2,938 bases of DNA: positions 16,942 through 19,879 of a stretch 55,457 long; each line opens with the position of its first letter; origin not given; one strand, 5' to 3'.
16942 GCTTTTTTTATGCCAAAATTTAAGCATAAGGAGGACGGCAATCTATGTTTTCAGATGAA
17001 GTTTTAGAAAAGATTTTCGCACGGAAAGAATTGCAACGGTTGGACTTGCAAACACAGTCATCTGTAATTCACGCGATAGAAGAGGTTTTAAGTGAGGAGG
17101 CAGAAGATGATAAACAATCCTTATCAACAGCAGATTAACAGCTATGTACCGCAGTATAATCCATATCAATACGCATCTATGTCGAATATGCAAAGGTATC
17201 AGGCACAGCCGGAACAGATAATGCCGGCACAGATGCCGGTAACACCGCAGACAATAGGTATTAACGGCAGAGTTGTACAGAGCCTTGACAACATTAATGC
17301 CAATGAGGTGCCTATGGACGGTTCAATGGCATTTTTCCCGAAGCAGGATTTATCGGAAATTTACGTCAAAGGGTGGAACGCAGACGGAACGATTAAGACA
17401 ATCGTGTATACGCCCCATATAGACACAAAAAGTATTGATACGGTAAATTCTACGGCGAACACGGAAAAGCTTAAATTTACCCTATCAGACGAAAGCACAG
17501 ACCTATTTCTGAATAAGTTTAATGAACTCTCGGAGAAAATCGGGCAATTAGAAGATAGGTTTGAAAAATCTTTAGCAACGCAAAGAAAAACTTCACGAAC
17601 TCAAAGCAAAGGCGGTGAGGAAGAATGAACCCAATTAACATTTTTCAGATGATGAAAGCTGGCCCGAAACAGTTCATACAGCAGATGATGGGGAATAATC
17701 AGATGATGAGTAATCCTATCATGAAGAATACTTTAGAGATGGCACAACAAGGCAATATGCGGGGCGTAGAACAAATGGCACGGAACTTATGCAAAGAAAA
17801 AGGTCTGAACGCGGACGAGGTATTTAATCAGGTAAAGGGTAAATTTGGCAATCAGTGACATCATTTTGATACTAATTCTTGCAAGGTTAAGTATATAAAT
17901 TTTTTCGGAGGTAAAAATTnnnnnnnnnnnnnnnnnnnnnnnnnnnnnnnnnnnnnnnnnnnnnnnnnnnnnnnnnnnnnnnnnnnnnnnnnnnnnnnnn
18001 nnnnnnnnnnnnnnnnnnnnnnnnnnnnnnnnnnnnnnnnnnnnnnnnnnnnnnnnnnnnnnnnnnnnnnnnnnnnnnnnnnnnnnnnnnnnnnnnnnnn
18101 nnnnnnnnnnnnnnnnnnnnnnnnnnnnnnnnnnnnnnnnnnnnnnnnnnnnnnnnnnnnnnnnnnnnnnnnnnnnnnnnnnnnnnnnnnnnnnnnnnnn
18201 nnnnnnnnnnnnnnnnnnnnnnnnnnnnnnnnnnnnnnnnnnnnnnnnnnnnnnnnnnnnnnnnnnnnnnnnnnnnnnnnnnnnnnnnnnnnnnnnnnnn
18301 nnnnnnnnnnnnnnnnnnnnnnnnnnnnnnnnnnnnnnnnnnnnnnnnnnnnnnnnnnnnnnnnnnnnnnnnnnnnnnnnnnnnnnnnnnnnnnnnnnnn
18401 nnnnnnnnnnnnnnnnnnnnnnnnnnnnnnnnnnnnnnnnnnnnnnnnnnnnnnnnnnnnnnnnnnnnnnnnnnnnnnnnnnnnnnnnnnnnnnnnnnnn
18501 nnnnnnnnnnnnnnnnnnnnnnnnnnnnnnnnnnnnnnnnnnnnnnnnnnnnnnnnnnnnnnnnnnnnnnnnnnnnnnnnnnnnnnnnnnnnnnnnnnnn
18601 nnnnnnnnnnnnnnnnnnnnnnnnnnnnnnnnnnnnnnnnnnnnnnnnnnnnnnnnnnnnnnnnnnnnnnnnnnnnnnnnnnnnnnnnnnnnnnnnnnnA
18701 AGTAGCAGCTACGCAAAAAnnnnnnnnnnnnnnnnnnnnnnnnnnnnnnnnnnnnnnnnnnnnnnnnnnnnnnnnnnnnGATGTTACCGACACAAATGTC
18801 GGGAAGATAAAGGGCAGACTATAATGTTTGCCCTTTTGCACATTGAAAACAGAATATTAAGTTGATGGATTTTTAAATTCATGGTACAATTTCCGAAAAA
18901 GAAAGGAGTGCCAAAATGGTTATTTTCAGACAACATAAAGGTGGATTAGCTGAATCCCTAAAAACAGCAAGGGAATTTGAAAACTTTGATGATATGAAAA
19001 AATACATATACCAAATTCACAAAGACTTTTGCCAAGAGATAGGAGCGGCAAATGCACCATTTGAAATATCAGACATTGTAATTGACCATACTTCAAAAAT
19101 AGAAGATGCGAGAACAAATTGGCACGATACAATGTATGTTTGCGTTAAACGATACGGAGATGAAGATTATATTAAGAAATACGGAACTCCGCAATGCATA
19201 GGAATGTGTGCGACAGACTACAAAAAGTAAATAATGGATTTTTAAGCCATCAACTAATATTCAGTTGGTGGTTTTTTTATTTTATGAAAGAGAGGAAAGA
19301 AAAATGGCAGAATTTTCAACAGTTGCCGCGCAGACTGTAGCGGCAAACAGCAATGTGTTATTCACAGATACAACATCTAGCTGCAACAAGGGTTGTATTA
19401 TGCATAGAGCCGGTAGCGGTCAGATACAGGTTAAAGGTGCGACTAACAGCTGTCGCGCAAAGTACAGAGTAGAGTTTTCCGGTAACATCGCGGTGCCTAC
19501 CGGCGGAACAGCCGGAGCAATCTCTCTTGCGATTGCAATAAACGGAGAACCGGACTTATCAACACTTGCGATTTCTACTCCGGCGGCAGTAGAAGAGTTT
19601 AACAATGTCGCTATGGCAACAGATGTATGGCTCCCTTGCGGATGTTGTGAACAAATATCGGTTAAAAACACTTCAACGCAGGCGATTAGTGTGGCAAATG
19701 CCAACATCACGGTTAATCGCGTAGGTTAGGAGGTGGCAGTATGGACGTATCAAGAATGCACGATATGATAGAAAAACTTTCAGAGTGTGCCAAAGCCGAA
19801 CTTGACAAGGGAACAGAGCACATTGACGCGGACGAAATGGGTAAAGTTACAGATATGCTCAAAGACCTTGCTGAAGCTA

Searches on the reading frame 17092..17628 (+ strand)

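Call 4: search_protein_families(library=pfam, proteins=[window:17092-17628:+], max_evalue=0.01)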
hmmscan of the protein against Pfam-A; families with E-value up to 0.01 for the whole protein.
window:17092-17628:+ (178 aa): 0 families

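Call 10: search_protein_families(library=ncbifam, proteins=[window:17092-17628:+], max_evalue=0.1)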
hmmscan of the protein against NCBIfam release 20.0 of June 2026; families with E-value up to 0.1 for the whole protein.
window:17092-17628:+ (178 aa): 1 family
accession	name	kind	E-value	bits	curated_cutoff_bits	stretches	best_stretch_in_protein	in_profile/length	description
NF010339.0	PRK13768.1-1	equivalog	0.013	15.1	414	1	89-159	30-97/248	GTPase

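Call 11: search_protein_families(library=phrogs, proteins=[window:17092-17628:+], max_evalue=0.01)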
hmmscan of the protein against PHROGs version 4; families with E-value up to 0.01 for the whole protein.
window:17092-17628:+ (178 aa): 1 family
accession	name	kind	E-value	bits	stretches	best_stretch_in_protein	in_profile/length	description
phrog_21718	-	unknown function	4.2e-11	44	1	4-152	7-146/159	-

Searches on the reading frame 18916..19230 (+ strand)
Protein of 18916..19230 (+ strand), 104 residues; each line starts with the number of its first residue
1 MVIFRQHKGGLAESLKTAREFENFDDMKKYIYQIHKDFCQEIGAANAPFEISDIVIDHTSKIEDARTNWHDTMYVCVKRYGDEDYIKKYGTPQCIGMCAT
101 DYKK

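Call 4: search_protein_families(library=pfam, proteins=[window:18916-19230:+], max_evalue=0.01)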
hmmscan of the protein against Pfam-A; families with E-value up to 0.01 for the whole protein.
window:18916-19230:+ (104 aa): 0 families

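Call 10: search_protein_families(library=ncbifam, proteins=[window:18916-19230:+], max_evalue=0.1)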
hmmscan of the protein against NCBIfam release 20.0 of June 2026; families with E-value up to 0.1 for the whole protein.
window:18916-19230:+ (104 aa): 1 family
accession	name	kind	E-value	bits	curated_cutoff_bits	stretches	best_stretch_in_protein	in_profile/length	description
NF040730.1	CxCC_doxin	equivalog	0.034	13.9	65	1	57-91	16-51/83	thioredoxin-like (seleno)protein SaoT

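Call 11: search_protein_families(library=phrogs, proteins=[window:18916-19230:+], max_evalue=0.01)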
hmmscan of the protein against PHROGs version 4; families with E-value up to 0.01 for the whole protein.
window:18916-19230:+ (104 aa): 2 families
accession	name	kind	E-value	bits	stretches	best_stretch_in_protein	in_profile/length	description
phrog_26174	-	unknown function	0.0014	19.7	1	54-103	45-91/145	-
phrog_8785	-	unknown function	0.0015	19.7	1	5-44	4-34/80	-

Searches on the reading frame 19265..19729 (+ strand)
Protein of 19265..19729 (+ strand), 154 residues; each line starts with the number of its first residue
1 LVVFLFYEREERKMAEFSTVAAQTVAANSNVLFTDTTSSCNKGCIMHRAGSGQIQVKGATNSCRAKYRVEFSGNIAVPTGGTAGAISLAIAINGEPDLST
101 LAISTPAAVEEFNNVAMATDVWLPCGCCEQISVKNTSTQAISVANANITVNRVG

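Call 4: search_protein_families(library=pfam, proteins=[window:19265-19729:+], max_evalue=0.01)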
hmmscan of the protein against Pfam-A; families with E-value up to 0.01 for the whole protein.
window:19265-19729:+ (154 aa): 0 families

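Call 10: search_protein_families(library=ncbifam, proteins=[window:19265-19729:+], max_evalue=0.1)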
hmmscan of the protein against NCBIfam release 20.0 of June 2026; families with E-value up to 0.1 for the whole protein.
window:19265-19729:+ (154 aa): 0 families

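Call 11: search_protein_families(library=phrogs, proteins=[window:19265-19729:+], max_evalue=0.01)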
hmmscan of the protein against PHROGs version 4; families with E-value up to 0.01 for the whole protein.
window:19265-19729:+ (154 aa): 1 family
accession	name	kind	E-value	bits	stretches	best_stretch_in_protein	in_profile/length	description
phrog_20016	-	unknown function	3.5e-50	170.3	1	14-154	1-141/141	-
